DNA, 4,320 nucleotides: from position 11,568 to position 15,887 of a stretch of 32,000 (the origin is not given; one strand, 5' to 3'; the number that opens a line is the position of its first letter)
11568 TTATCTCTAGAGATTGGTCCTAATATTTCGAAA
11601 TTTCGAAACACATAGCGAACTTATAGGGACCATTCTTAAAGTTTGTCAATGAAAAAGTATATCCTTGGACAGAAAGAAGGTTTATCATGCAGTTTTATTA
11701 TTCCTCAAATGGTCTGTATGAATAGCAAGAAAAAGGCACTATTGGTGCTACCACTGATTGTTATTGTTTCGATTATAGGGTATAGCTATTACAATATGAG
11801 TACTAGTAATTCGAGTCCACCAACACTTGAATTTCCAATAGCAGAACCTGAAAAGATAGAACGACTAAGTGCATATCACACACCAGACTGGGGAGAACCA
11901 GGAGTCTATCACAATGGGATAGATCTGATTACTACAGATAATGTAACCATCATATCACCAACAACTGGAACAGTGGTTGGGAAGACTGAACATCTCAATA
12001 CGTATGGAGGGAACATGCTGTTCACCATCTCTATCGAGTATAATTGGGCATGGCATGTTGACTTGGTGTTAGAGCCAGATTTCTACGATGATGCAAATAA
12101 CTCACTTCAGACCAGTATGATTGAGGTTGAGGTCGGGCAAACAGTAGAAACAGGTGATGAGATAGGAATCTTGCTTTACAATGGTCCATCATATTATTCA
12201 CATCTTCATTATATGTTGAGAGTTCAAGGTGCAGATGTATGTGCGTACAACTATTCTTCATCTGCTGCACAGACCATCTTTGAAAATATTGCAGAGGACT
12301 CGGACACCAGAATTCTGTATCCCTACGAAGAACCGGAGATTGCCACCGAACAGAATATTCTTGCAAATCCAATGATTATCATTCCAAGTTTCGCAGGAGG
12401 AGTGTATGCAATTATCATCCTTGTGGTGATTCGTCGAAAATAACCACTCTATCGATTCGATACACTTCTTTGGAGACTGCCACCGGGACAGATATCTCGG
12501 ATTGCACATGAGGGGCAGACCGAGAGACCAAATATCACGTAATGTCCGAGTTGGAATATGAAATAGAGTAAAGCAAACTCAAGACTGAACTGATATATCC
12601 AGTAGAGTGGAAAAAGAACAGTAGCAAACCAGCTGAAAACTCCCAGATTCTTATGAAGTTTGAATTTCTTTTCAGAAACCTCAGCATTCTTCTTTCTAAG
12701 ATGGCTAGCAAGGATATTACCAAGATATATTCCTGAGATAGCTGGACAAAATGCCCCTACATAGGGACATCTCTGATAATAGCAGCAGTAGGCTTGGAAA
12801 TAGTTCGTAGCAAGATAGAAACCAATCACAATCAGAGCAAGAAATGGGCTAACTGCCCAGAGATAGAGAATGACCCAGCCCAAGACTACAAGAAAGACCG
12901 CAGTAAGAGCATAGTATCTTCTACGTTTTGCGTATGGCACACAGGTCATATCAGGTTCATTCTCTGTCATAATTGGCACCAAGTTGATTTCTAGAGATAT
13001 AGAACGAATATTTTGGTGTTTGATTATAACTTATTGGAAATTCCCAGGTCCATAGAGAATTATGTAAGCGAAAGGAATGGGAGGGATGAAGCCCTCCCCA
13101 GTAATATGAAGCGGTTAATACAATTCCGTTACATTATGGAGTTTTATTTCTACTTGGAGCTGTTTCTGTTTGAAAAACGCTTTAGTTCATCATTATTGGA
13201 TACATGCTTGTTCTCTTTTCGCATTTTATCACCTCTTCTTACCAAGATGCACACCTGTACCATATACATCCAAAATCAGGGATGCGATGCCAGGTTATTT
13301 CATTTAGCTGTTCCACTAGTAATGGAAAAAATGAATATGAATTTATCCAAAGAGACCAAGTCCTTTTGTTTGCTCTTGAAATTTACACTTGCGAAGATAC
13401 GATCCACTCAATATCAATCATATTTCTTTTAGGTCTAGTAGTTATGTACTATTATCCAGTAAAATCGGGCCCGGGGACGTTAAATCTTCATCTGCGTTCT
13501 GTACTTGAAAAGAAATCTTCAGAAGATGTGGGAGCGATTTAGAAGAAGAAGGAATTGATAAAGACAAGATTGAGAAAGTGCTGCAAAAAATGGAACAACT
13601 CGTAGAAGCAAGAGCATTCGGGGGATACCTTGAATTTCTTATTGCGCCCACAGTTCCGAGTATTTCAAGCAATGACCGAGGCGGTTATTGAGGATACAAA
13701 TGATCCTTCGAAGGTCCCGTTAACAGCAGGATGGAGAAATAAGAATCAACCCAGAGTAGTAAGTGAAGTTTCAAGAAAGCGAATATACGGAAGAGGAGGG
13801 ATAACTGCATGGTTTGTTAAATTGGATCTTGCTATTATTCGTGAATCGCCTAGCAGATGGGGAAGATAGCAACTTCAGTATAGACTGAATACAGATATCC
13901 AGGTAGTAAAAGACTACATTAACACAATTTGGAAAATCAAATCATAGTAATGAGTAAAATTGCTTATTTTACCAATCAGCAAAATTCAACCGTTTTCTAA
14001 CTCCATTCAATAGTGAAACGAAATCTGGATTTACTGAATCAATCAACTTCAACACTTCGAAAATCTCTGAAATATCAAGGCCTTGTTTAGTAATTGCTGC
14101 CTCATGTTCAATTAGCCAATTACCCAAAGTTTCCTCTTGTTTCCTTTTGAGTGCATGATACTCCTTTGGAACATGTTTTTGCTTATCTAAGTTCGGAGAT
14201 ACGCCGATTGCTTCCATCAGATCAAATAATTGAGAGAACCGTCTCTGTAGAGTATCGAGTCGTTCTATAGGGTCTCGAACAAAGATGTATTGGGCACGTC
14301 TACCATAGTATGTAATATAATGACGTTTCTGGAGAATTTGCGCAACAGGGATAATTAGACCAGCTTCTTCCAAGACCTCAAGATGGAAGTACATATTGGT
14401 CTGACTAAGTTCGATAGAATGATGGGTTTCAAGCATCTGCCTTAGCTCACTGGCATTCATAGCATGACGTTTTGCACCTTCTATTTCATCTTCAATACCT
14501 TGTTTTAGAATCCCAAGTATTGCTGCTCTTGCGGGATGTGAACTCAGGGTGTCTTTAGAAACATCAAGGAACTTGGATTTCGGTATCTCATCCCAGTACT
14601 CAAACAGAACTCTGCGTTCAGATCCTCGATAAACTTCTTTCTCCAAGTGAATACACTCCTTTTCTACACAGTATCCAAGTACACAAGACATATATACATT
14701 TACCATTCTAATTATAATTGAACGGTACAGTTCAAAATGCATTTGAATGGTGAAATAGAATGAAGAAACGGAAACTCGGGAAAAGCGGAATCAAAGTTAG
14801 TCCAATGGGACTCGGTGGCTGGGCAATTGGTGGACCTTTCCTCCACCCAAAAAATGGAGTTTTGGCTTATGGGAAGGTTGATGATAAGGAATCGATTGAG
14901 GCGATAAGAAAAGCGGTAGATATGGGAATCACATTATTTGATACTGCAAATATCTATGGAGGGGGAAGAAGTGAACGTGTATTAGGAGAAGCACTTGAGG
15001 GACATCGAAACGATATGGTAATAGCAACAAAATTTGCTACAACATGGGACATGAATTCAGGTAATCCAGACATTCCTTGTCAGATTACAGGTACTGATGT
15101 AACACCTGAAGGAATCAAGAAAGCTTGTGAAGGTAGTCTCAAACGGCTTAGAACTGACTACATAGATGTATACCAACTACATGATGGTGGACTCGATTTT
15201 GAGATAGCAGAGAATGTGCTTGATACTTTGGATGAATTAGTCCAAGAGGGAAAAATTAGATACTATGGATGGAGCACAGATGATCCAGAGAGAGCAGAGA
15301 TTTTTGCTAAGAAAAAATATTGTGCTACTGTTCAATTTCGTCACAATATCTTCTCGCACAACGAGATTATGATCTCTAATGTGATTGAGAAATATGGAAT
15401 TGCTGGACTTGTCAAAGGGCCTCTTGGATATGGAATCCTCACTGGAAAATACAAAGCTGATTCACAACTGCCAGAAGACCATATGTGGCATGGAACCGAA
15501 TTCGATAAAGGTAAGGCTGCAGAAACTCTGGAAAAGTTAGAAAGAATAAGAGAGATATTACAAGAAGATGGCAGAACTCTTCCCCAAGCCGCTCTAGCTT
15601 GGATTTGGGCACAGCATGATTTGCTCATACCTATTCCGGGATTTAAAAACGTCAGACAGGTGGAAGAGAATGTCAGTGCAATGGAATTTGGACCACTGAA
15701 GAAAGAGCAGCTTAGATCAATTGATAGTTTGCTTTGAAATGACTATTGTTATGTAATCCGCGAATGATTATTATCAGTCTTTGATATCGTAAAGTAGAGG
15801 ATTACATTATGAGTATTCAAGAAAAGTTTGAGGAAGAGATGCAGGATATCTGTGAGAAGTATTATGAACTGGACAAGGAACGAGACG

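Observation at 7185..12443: Divergent adhesin-like repeat protein and membrane-anchored M23 peptidase: candidate archaeal module for gripping and lysing bacteria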

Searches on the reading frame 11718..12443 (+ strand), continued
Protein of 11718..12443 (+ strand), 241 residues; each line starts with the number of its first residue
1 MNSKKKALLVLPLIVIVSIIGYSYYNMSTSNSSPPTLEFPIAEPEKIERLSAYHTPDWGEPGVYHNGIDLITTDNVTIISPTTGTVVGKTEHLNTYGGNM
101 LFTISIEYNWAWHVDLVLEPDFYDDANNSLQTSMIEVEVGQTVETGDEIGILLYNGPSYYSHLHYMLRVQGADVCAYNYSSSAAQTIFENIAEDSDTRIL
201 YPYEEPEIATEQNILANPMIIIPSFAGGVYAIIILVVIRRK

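Call 77: list_cluster_members(proteins=[P0135, P0136, P0142, P0151, P0111, P0112, P0113, P0114, P0120, P0160])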
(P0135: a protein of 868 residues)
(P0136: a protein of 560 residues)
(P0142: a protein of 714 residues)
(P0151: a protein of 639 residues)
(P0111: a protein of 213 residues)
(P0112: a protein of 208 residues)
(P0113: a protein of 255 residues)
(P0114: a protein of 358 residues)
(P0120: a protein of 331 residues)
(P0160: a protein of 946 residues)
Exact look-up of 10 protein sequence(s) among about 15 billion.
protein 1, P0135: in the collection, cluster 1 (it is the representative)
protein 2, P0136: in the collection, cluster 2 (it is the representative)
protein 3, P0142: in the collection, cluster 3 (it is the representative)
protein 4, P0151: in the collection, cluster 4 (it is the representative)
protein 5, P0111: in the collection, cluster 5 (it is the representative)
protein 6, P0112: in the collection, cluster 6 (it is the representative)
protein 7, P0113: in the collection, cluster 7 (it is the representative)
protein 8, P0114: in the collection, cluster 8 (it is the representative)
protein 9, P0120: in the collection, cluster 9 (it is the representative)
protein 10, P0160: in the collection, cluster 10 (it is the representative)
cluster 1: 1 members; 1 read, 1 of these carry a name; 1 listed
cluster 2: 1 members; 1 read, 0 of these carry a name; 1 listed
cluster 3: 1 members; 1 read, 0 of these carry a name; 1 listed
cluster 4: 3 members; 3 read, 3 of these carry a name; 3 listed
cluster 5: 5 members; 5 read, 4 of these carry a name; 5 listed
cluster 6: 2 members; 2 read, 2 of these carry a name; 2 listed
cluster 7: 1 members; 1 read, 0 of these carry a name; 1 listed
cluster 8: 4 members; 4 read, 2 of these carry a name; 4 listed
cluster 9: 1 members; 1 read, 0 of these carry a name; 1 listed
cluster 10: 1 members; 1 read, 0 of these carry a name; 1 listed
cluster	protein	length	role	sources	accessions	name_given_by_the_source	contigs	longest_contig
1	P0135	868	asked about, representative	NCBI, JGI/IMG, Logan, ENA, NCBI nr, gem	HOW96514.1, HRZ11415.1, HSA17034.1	MAG TPA: hypothetical protein P5567_03070 [Kiritimatiellia bacterium] | hypothetical protein [Kiritimatiellia bacterium]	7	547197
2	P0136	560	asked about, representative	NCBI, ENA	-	-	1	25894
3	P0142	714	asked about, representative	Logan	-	-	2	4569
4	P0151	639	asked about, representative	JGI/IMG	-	uncharacterized protein (TIGR03067 family)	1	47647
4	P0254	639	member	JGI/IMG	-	uncharacterized protein (TIGR03067 family)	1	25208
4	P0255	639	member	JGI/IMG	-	uncharacterized protein (TIGR03067 family)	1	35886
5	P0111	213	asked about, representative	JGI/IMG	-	hypothetical protein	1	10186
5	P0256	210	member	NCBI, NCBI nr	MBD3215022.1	MAG: hypothetical protein GF311_20590 [Candidatus Lokiarchaeota archaeon] | hypothetical protein [Candidatus Lokiarchaeota archaeon]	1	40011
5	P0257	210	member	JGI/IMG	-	hypothetical protein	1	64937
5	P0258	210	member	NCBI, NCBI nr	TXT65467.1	MAG: hypothetical protein BAJALOKI3v1_100038 [Promethearchaeota archaeon] | MAG: hypothetical protein BAJALOKI3v1_100038 [Candidatus Lokiarchaeota archaeon]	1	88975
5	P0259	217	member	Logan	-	-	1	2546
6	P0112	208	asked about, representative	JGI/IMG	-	hypothetical protein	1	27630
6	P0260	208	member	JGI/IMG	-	hypothetical protein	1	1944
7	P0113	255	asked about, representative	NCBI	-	-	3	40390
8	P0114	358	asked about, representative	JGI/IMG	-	-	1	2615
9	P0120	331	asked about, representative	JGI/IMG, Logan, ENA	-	-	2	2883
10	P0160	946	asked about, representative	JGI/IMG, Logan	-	-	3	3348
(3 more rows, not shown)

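Call 92: search_protein_families(library=ncbifam, proteins=[L046:5996-7990:+], max_evalue=0.001)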
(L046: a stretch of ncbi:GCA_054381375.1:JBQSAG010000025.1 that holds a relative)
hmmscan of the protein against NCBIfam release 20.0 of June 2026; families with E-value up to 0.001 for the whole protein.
L046:5996-7990:+ (664 aa): 9 families
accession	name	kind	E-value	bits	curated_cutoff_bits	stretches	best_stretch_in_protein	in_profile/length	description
NF041610.1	alph_arabinopyran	equivalog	3.2e-168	561.2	1300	1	16-660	2-652/738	exo-alpha-(1->6)-L-arabinopyranosidase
NF052330.1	BetGlucosiCelf0468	equivalog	4.3e-144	481.7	1300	2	13-369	2-365/817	beta-d-glucosidase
NF041776.1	xylosidase_Xyl3A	equivalog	5.4e-116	388.5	1250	2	404-652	607-838/846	xylan 1,4-beta-xylosidase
NF041579.1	betaxyl_Flavo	equivalog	4.6e-112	375.5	1350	1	7-652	34-705/716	beta-xylosidase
NF011678.0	PRK15098.1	equivalog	2.9e-103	346.8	666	2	385-655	496-759/765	beta-glucosidase BglX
NF052329.1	XyloArabinsidase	equivalog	1.7e-99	333.9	1050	2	378-653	460-722/750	beta-xylosidase/alpha-l-arabinosidase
NF052331.1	Bet13-16Glucosase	equivalog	1.6e-82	277.9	1330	2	384-652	488-739/750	exo-beta-d-1,3/1,6-glucosidase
NF006934.0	PRK09419.1-1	subfamily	0.00014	19.7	1646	1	379-446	37-106/1174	multifunctional 2',3'-cyclic-nucleotide 2'-phosphodiesterase/3'-nucleotidase/5'-nucleotidase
NF003740.0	PRK05337.1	equivalog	0.00019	20.6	207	1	78-228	96-250/340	beta-N-acetylhexosaminidase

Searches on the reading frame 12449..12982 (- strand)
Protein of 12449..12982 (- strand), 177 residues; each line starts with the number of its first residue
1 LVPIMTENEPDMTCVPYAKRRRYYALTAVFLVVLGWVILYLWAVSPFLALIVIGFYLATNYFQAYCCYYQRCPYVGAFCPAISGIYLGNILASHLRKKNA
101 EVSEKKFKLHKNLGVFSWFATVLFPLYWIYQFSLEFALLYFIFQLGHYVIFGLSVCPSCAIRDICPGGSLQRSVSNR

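Call 10: search_protein_families(library=pfam, proteins=[window:12449-12982:-], max_evalue=0.01)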
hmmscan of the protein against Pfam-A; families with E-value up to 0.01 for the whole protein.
window:12449-12982:- (177 aa): 0 families

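Call 56: search_protein_families(library=pfam, proteins=[window:12449-12982:-], max_evalue=0.1)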
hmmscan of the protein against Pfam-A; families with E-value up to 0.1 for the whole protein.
window:12449-12982:- (177 aa): 1 family
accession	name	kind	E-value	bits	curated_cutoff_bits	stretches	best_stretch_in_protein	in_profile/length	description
PF11239.13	DUF3040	-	0.048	14.3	24.7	0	18-58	38-78/84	Protein of unknown function (DUF3040)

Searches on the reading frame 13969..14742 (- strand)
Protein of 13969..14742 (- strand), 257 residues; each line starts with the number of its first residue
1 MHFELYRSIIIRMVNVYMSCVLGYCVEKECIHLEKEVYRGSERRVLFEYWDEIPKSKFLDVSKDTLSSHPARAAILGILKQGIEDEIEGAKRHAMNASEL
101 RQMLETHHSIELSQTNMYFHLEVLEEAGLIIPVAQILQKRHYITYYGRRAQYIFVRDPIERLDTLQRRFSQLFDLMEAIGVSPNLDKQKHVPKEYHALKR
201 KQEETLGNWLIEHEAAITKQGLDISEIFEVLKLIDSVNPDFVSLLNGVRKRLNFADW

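Call 10: search_protein_families(library=pfam, proteins=[window:13969-14742:-], max_evalue=0.01)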
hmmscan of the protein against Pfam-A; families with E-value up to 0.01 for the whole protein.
window:13969-14742:- (257 aa): 1 family
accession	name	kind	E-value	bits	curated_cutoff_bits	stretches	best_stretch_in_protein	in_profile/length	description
PF12840.13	HTH_20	-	2.2e-08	34.4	27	1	68-130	2-48/51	Helix-turn-helix domain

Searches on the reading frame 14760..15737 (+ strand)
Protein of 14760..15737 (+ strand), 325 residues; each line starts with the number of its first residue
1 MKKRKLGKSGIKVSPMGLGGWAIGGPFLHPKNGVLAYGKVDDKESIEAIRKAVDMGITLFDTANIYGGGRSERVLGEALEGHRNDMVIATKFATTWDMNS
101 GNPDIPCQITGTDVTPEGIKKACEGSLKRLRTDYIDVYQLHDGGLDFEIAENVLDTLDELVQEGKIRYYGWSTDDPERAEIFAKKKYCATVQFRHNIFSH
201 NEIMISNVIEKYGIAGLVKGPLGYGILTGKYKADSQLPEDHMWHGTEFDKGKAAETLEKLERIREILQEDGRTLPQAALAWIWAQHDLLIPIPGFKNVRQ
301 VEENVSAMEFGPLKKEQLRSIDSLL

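Call 10: search_protein_families(library=pfam, proteins=[window:14760-15737:+], max_evalue=0.01)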
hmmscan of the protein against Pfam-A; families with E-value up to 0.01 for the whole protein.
window:14760-15737:+ (325 aa): 1 family
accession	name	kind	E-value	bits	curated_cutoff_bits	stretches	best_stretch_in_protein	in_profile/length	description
PF00248.27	Aldo_ket_red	-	4.7e-63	213.4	24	1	15-324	1-289/291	Aldo/keto reductase family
